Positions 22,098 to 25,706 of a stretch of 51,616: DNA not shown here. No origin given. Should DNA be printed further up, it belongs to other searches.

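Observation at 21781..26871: The same element brackets the PAS/GAF kinase and NarL-type regulator: candidate autoregulated regulon linking the two-component system to ADH/SDR genes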

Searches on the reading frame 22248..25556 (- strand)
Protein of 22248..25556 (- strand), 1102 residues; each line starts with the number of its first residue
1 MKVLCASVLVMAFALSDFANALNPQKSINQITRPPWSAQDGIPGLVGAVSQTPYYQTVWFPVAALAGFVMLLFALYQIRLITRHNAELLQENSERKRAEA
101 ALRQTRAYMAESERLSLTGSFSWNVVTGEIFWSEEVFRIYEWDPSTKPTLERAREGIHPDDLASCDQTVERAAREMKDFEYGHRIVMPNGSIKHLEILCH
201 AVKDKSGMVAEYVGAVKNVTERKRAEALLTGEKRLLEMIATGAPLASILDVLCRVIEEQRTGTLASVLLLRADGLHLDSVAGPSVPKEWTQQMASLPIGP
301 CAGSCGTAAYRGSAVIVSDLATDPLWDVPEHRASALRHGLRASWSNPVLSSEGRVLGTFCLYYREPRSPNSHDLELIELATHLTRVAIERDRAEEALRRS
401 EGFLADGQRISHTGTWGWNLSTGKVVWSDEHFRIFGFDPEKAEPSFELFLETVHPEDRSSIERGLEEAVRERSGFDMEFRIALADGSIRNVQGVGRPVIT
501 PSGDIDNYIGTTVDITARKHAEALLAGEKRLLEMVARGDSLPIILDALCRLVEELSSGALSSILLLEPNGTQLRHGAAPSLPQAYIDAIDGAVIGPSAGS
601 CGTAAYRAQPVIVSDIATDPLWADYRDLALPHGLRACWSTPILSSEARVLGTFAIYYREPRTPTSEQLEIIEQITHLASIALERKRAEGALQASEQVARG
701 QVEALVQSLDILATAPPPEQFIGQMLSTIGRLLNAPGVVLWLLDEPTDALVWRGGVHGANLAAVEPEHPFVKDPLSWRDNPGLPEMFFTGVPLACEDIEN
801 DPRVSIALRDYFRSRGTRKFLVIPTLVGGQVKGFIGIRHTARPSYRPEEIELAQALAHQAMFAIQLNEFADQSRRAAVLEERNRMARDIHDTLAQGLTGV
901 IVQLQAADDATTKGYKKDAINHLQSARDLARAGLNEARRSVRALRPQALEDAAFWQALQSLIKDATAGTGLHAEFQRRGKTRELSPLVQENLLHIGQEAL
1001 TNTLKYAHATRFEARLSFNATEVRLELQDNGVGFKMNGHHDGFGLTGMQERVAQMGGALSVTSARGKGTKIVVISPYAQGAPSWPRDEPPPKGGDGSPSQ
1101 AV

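Call 10: search_protein_families(library=pfam, proteins=[window:22248-25556:-], max_evalue=0.01)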
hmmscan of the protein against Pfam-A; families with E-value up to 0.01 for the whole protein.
window:22248-25556:- (1102 aa): 9 families
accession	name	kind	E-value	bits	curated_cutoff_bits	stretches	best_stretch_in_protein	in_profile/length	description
PF13185.12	GAF_2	-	2.5e-49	167.4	28.6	3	540-683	3-136/136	GAF domain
PF01590.32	GAF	-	3.5e-45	154.2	22.4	3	544-682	5-133/133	GAF domain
PF08447.18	PAS_3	-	8.3e-30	103.3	25.6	2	425-511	2-88/89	PAS fold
PF07730.19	HisKA_3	-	2.6e-17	63.6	24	1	881-949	1-68/68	Histidine kinase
PF13492.12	GAF_3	-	4.1e-13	50.3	27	2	718-865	2-128/129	GAF domain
PF02518.31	HATPase_c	-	2e-10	41.5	26.4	1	990-1076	4-108/111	Histidine kinase-, DNA gyrase B-, and HSP90-like ATPase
PF08448.16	PAS_4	-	2.1e-08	34.8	23.1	1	451-519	42-109/110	PAS fold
PF00989.32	PAS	-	4.8e-07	30.2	22.6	1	411-512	10-110/113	PAS fold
PF13426.13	PAS_9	-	0.00015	22.4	27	0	428-517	17-103/103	PAS domain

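Call 85: search_protein_families(library=ncbifam, proteins=[window:22248-25556:-], max_evalue=0.01)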
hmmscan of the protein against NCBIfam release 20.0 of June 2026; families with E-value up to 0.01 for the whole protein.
window:22248-25556:- (1102 aa): 21 families
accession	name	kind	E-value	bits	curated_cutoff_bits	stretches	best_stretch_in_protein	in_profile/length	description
NF007298.0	PRK09776.1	equivalog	1.3e-38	132.5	1135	2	413-531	440-556/1111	diguanylate cyclase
NF052443.1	SensHisKinMctS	equivalog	2e-32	112.1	700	1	880-1077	249-448/457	two-component system sensor histidine kinase MctS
NF052531.1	Strep_LiaS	equivalog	2.8e-31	109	450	1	872-1076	123-326/328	envelope stress sensor histidine kinase LiaS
NF008649.0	PRK11644.1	equivalog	3.8e-29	101.8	408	1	870-1076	290-495/499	signal transduction histidine-protein kinase/phosphatase UhpB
NF008184.0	PRK10935.1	equivalog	8.2e-25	87.4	553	1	851-1077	333-559/565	nitrate/nitrite two-component system sensor histidine kinase NarQ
NF008467.0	PRK11359.1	equivalog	8.9e-24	83.5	857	2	455-688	188-369/800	oxygen-sensing cyclic-di-GMP phosphodiesterase DosP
NF052573.1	HisKinEspAMyxo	equivalog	9.8e-24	83.4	1400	2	390-537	118-265/755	serine histidine kinase EspA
NF007896.0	PRK10600.1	equivalog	5e-21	75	578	1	850-1073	359-581/598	nitrate/nitrite two-component system sensor histidine kinase NarX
NF053781.1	cdiGMPphdstlr2612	equivalog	1.3e-20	72.8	1600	2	388-530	573-716/1268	Tlr1612 family c-di-GMP phosphodiesterase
NF047786.1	his_kin_MadS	equivalog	3.1e-19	69.4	500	1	867-1073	216-431/434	MadS family sensor histidine kinase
NF041777.1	sens_FixL_Rhizob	equivalog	3.7e-18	65.4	850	2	411-531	5-124/485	sensor protein FixL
TIGR00229.1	sensory_box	domain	2.9e-15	56.5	22.9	2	427-523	30-124/126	PAS domain S-box protein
NF052574.1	HisKinEspCMyxo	equivalog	2.7e-06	25.8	1200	0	1035-1082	595-642/785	serine histidine kinase EspC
NF010411.0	PRK13837.1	equivalog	5.4e-06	24.7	647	1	1042-1089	640-687/828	two-component system VirA-like sensor kinase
NF052306.1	BluLightHisKinLov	equivalog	1.1e-05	24.5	450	0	197-239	114-156/334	blue-light-activated histidine kinase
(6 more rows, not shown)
